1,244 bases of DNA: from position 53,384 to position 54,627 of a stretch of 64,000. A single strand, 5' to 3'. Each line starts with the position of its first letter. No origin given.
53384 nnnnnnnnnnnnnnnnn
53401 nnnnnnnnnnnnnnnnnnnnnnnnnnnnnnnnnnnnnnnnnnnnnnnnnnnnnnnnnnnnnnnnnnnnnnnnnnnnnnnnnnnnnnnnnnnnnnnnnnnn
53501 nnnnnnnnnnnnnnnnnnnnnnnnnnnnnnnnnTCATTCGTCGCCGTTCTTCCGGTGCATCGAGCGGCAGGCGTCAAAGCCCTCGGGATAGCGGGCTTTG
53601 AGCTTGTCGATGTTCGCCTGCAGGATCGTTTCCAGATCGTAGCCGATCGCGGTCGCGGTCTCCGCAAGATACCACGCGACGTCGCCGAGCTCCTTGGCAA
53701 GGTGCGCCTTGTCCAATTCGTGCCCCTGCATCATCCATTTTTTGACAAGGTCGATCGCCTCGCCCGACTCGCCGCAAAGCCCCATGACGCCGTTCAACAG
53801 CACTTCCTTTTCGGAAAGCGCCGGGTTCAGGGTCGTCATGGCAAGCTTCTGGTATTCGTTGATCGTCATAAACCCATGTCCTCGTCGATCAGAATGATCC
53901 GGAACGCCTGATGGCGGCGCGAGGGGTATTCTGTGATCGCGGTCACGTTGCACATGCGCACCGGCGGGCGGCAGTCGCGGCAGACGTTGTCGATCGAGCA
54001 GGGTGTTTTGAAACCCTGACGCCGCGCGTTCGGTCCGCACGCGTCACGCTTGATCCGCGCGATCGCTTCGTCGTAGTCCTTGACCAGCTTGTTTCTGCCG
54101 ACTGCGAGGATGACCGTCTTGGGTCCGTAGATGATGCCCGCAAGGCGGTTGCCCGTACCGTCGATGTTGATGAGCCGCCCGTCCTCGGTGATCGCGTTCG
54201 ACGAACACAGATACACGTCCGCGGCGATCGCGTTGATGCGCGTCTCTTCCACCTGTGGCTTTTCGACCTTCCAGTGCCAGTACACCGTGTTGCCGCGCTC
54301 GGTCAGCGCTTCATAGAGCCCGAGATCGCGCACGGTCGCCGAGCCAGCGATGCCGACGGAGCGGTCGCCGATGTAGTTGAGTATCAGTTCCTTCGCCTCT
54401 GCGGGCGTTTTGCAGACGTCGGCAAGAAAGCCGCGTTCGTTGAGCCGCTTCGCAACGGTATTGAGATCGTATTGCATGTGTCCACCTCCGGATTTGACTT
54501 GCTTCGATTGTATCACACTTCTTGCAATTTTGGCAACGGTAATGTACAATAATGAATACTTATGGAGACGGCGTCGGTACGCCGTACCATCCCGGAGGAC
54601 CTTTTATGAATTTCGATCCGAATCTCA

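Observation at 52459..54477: LUD / MazG-like / macro-like-TIR operon: candidate NAD- or ADP-ribose-based defence or signalling module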

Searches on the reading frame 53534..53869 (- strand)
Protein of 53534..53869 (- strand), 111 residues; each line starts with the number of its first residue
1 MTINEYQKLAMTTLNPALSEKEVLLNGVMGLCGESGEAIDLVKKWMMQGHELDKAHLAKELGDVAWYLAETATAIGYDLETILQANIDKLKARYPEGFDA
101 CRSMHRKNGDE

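Call 3: search_protein_families(library=pfam, proteins=[window:53534-53869:-], max_evalue=1)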
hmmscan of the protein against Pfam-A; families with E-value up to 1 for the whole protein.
window:53534-53869:- (111 aa): 2 families
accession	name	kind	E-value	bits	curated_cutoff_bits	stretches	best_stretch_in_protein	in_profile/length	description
PF03819.22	MazG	-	6e-09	36.5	22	1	30-98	9-74/74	MazG nucleotide pyrophosphohydrolase domain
PF12643.12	MazG-like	-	0.056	14.1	27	1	50-95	27-71/85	MazG-like family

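Call 4: search_protein_families(library=padloc, proteins=[window:53534-53869:-], max_evalue=1)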
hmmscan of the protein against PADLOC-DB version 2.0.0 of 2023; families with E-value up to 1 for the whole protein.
window:53534-53869:- (111 aa): 0 families

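Call 5: search_protein_families(library=ncbifam, proteins=[window:53534-53869:-], max_evalue=1)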
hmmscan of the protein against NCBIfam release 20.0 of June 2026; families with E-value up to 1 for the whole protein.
window:53534-53869:- (111 aa): 1 family
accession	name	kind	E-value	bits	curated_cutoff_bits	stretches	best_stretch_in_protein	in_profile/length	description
NF007113.1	PRK09562.1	equivalog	0.0052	16.5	208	1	49-95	174-220/251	nucleoside triphosphate pyrophosphohydrolase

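Call 25: find_homologous_proteins(query=window:53534-53869:-, max_evalue=0.001)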
Query window:53534-53869:- (111 aa): 8000 proteins with E <= 0.001 among 8000 candidates; the best 120 are listed.
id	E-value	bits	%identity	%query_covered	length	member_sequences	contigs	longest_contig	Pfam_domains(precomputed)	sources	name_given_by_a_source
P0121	1.9e-67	242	99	100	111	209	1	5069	PF03819.23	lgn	-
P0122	5.0e-67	241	98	100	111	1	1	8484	PF03819.23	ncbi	-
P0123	6.7e-65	234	97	100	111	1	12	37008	PF03819.23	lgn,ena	-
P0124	6.9e-65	234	97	100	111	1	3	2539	PF03819.23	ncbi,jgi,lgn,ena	jgi:NTP pyrophosphatase (non-canonical NTP hydrolase)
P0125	1.3e-64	233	96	100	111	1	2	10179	PF03819.23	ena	-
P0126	1.8e-64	232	96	100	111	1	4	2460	PF03819.23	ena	-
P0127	3.5e-64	231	96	100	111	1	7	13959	PF03819.23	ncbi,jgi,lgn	jgi:NTP pyrophosphatase (non-canonical NTP hydrolase)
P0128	4.7e-64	231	96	100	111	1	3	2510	PF03819.23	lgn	-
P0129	4.7e-64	231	96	100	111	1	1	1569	PF03819.23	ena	-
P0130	4.9e-64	231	96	100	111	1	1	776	PF03819.23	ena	-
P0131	4.9e-64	231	96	100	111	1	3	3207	PF03819.23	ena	-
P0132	5.0e-64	231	96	100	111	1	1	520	PF03819.23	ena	-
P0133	6.8e-64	230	96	100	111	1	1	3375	PF03819.23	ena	-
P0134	9.4e-64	230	96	100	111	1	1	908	PF03819.23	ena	-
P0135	1.2e-63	230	95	100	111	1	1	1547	PF03819.23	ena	-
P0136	1.7e-63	229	96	100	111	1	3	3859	PF03819.23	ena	-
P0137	1.8e-63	229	95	100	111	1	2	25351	PF03819.23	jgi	jgi:NTP pyrophosphatase (non-canonical NTP hydrolase)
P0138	2.5e-63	229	95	100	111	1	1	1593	PF03819.23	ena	-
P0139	2.5e-63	229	96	100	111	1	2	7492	PF03819.23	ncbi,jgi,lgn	jgi:NTP pyrophosphatase (non-canonical NTP hydrolase)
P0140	3.4e-63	228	95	100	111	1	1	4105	PF03819.23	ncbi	-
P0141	3.5e-63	228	95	100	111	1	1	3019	PF03819.23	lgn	-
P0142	3.6e-63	228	95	100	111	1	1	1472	PF03819.23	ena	-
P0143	4.1e-63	228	95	100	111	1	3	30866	PF03819.23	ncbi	-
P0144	4.8e-63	228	95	100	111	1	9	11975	PF03819.23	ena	-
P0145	4.8e-63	228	95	100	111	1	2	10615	PF03819.23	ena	-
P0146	6.8e-63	227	95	100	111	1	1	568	PF03819.23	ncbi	-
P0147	9.0e-63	227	94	100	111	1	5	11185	PF03819.23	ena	-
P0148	1.2e-62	226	95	100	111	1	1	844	PF03819.23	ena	-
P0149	1.2e-62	226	95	100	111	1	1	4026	PF03819.23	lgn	-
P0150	1.2e-62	226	93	100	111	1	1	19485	PF03819.23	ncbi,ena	-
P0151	1.3e-62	226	95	100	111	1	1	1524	PF03819.23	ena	-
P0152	1.3e-62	226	95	99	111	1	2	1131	PF03819.23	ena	-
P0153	1.6e-62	226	95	100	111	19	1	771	PF03819.23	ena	-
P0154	2.4e-62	225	94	100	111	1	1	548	PF03819.23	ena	-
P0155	3.1e-62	225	95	100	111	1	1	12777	PF03819.23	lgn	-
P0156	4.4e-62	225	95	100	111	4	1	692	PF03819.23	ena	-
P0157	4.6e-62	225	94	100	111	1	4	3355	PF03819.23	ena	-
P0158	4.9e-62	224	94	100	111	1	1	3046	PF03819.23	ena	-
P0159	6.0e-62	224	94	100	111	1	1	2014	PF03819.23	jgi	-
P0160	8.3e-62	224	90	99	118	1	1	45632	PF03819.23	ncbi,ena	-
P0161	8.4e-62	224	95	100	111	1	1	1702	PF03819.23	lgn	-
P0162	9.1e-62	224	94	100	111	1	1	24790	PF03819.23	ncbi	-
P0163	1.1e-61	223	94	100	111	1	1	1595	PF03819.23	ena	-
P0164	1.7e-61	223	92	100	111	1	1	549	PF03819.23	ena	-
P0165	2.3e-61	222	95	99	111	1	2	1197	PF03819.23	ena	-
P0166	3.4e-61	222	95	100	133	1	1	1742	PF03819.23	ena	-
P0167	3.4e-61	222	93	100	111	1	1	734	PF03819.23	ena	-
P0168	4.6e-61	221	93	100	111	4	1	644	PF03819.23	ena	-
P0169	4.7e-61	221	93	100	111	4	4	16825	PF03819.23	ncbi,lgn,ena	-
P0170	6.6e-61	221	93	100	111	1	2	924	PF03819.23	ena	-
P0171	1.7e-60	219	90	100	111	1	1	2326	PF03819.23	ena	-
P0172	6.5e-60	218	89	100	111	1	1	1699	PF03819.23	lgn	-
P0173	1.6e-59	216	91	100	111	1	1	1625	PF03819.23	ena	-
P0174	9.2e-59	214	90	100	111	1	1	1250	PF03819.23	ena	-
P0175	1.5e-58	213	89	99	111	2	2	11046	PF03819.23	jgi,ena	-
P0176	3.0e-58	212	89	99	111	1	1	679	PF03819.23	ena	-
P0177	4.1e-58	212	89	99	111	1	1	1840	PF03819.23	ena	-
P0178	5.6e-58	211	87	99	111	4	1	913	PF03819.23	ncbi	-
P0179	8.2e-58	211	88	99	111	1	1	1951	PF03819.23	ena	-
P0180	2.2e-57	210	89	99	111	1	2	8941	PF03819.23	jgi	jgi:NTP pyrophosphatase (non-canonical NTP hydrolase)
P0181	3.4e-57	209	88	99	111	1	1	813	PF03819.23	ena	-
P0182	1.3e-56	207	87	99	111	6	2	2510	PF03819.23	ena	-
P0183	9.2e-56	204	85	99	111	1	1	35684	PF03819.23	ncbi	-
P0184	6.2e-55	202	83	100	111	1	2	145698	PF03819.23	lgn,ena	-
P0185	6.6e-55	202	83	100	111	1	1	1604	PF03819.23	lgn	-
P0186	8.5e-55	201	83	100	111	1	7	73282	PF03819.23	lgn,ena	-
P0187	8.7e-55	201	83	100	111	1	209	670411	PF03819.23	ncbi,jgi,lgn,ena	-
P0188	1.1e-54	201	82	100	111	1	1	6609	PF03819.23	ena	-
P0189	1.2e-54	201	83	100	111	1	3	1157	PF03819.23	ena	-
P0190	1.2e-54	201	82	100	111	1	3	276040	PF03819.23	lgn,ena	-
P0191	1.6e-54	200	82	100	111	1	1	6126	PF03819.23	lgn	-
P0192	1.7e-54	200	82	100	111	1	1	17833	PF03819.23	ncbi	-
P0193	2.1e-54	200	82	100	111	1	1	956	PF03819.23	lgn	-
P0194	2.1e-54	200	82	100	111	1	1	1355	PF03819.23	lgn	-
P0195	2.2e-54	200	82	100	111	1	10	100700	PF03819.23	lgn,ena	-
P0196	2.3e-54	200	82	100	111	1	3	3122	PF03819.23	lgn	-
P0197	2.3e-54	200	82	100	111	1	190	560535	PF03819.23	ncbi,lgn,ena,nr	ncbi:MAG: nucleoside triphosphate pyrophosphohydrolase family protein [Clostridia bacterium]|nr:nucl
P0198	2.9e-54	199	82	100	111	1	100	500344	PF03819.23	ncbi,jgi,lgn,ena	-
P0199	3.2e-54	199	82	100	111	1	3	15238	PF03819.23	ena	-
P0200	3.2e-54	199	82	100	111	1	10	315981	PF03819.23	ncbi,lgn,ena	-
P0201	3.6e-54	199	83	100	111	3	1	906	PF03819.23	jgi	-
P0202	3.7e-54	199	82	100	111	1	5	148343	PF03819.23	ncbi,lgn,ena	-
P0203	5.5e-54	199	81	100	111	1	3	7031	PF03819.23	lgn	-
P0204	5.9e-54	198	81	100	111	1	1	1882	PF03819.23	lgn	-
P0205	6.1e-54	198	82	100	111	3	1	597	PF03819.23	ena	-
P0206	6.2e-54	198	82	100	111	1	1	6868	PF03819.23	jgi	-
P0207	6.6e-54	198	82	100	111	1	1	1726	PF03819.23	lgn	-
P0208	6.7e-54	198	82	100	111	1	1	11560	PF03819.23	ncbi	-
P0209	7.5e-54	198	81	100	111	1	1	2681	PF03819.23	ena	-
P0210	7.6e-54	198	81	100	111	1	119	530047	PF03819.23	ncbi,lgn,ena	-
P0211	7.7e-54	198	80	100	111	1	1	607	PF03819.23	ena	-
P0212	7.8e-54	198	82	100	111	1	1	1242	PF03819.23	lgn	-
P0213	8.0e-54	198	81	100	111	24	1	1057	PF03819.23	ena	-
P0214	8.1e-54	198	81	100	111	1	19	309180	PF03819.23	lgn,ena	-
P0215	8.3e-54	198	81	100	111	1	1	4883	PF03819.23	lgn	-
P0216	8.4e-54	198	81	100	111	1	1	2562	PF03819.23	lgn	-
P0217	1.1e-53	198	81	100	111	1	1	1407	PF03819.23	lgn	-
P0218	1.4e-53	197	83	96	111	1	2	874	PF03819.23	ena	-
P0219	1.5e-53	197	81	100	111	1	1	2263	PF03819.23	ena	-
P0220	1.6e-53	197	81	100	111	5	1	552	PF03819.23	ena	-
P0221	1.6e-53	197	81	100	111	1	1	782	PF03819.23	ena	-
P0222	2.6e-53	196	83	95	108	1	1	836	PF03819.23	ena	-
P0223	2.7e-53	196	80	100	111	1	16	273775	PF03819.23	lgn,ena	-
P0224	2.8e-53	196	80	100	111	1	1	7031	PF03819.23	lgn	-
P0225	2.8e-53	196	80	100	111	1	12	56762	PF03819.23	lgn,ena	-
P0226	3.0e-53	196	80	100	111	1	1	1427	PF03819.23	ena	-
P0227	3.5e-53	196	81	97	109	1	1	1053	PF03819.23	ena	-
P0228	4.1e-53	196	81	99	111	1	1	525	PF03819.23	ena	-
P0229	4.2e-53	196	81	100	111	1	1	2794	PF03819.23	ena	-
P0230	4.2e-53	196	79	100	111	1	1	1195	PF03819.23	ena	-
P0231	6.0e-53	195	80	100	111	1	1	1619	PF03819.23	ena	-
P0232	6.0e-53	195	81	100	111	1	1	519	PF03819.23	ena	-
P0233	9.9e-53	195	80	100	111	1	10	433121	PF03819.23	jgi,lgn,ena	-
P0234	1.1e-52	194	84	97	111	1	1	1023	PF03819.23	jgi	jgi:NTP pyrophosphatase (non-canonical NTP hydrolase)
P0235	1.3e-52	194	82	95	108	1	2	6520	PF03819.23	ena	-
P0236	2.3e-52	193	78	100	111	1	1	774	PF03819.23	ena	-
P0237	2.7e-52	193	81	95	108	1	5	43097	PF03819.23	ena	-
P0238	2.9e-52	193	82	99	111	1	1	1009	PF03819.23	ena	-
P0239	3.1e-52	193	82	95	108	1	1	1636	PF03819.23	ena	-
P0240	3.6e-52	193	82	95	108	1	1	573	PF03819.23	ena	-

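Call 26: find_encoding_contigs(protein=P0123, flank=5000, max_places=4)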
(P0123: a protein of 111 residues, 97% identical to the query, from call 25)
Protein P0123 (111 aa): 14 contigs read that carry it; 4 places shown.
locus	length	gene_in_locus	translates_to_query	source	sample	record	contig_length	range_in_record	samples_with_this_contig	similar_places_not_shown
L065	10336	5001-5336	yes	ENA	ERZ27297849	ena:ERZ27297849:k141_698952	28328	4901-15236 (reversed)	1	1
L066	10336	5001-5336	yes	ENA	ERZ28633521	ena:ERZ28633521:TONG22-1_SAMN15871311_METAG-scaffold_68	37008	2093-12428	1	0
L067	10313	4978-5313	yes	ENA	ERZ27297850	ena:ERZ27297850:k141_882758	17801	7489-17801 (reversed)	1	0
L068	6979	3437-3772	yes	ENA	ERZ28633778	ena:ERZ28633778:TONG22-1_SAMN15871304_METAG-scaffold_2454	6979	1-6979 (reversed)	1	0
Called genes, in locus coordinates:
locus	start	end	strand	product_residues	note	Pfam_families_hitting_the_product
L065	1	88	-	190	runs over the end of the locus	PF01025:GrpE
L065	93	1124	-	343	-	PF01628:HrcA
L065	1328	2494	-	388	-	PF04055:Radical_SAM, PF06969:HemN_C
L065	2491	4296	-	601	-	PF00009:GTP_EFTU, PF22042:EF-G_D2 (weak), PF03144:GTP_EFTU_D2, PF14492:EFG_III (faint), PF00679:EFG_C, PF06421:LepA_C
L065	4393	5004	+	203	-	PF02589:LUD_dom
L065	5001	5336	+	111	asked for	PF03819:MazG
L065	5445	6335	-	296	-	-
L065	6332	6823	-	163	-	PF01467:CTP_transf_like, PF08218:Citrate_ly_lig (weak)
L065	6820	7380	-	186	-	PF03602:Cons_hypoth95, PF05175:MTS, PF02086:MethyltransfD12 (faint)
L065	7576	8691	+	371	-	PF01168:Ala_racemase_N, PF00842:Ala_racemase_C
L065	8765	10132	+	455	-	PF07907:YibE_F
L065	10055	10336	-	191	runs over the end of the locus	-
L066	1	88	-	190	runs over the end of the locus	PF01025:GrpE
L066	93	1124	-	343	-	PF01628:HrcA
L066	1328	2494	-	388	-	PF04055:Radical_SAM, PF06969:HemN_C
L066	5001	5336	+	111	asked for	PF03819:MazG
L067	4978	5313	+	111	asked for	PF03819:MazG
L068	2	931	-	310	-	?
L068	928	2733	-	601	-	PF00009:GTP_EFTU, PF22042:EF-G_D2 (weak), PF03144:GTP_EFTU_D2, PF14492:EFG_III (faint), PF00679:EFG_C, PF06421:LepA_C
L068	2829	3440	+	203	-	PF02589:LUD_dom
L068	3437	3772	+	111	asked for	PF03819:MazG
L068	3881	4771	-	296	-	-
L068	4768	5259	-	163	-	PF01467:CTP_transf_like, PF08218:Citrate_ly_lig (weak)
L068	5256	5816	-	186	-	PF03602:Cons_hypoth95, PF05175:MTS, PF02086:MethyltransfD12 (faint)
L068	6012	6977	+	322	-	?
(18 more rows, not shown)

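Call 27: find_encoding_contigs(protein=P0160, flank=5000, max_places=3)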
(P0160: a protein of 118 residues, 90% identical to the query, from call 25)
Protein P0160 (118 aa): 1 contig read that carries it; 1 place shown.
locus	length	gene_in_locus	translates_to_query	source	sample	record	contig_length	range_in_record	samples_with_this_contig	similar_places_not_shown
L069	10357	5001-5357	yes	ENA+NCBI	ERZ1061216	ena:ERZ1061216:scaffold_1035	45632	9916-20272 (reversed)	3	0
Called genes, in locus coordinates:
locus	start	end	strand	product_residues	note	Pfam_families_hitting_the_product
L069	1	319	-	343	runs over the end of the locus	PF01628:HrcA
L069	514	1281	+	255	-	-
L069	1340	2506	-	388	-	PF04055:Radical_SAM, PF06969:HemN_C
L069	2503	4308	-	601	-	PF00009:GTP_EFTU, PF22042:EF-G_D2 (weak), PF03144:GTP_EFTU_D2, PF14492:EFG_III (faint), PF00679:EFG_C, PF06421:LepA_C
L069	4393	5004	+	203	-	PF02589:LUD_dom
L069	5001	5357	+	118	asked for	PF03819:MazG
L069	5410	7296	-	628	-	-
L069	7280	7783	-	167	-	PF04542:Sigma70_r2, PF08281:Sigma70_r4_2, PF04545:Sigma70_r4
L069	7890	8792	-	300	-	-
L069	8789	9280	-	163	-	PF01467:CTP_transf_like, PF08218:Citrate_ly_lig (faint)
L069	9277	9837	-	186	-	PF03602:Cons_hypoth95, PF05175:MTS (weak), PF02086:MethyltransfD12 (faint), PF13847:Methyltransf_31 (faint)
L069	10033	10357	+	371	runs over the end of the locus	PF01168:Ala_racemase_N, PF00842:Ala_racemase_C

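Call 28: find_encoding_contigs(protein=P0187, flank=5000, max_places=3)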
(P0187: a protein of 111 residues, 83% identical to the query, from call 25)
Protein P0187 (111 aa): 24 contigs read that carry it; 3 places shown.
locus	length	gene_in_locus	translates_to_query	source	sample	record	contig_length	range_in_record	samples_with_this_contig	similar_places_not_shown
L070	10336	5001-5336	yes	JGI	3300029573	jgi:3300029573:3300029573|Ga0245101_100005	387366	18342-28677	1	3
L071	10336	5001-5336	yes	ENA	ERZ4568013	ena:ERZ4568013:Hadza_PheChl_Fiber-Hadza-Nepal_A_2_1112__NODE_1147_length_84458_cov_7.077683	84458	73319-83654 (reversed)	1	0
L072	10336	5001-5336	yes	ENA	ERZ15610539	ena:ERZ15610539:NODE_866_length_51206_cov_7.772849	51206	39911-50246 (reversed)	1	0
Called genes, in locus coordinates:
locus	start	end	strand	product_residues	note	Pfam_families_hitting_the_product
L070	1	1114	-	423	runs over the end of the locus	PF20769:YPEB_N, PF14620:YPEB_PepSY1-2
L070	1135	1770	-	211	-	PF01471:PG_binding_1, PF07486:Hydrolase_2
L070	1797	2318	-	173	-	PF09551:Spore_II_R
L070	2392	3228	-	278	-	PF00288:GHMP_kinases_N, PF08544:GHMP_kinases_C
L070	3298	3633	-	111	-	-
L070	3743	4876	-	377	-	-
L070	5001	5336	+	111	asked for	PF03819:MazG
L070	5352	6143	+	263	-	PF03099:BPL_LplA_LipB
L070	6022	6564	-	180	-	-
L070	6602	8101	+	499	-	PF03853:YjeF_N, PF01256:Carb_kinase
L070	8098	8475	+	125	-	-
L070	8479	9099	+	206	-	PF13483:Lactamase_B_3, PF12706:Lactamase_B_2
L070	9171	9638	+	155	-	-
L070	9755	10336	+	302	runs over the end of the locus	PF19293:CdaA_N, PF02457:DAC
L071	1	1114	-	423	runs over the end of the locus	PF20769:YPEB_N, PF14620:YPEB_PepSY1-2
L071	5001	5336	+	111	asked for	PF03819:MazG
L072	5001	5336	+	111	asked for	PF03819:MazG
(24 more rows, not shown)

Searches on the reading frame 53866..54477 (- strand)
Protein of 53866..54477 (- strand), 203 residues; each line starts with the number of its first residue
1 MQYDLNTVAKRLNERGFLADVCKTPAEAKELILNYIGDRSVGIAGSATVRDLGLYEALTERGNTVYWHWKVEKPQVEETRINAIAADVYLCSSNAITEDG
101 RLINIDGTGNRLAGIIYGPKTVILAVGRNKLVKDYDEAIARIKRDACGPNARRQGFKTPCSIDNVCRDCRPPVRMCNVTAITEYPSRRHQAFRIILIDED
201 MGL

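Call 3: search_protein_families(library=pfam, proteins=[window:53866-54477:-], max_evalue=1)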
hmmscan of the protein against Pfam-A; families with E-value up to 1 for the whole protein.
window:53866-54477:- (203 aa): 1 family
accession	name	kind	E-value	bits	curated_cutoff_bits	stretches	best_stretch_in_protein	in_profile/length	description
PF02589.21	LUD_dom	-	4e-36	124.9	22.6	1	7-197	3-189/189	LUD domain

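Call 4: search_protein_families(library=padloc, proteins=[window:53866-54477:-], max_evalue=1)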
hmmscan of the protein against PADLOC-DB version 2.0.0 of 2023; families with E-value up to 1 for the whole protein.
window:53866-54477:- (203 aa): 0 families

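Call 5: search_protein_families(library=ncbifam, proteins=[window:53866-54477:-], max_evalue=1)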
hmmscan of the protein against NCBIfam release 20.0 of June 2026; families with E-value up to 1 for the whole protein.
window:53866-54477:- (203 aa): 0 families
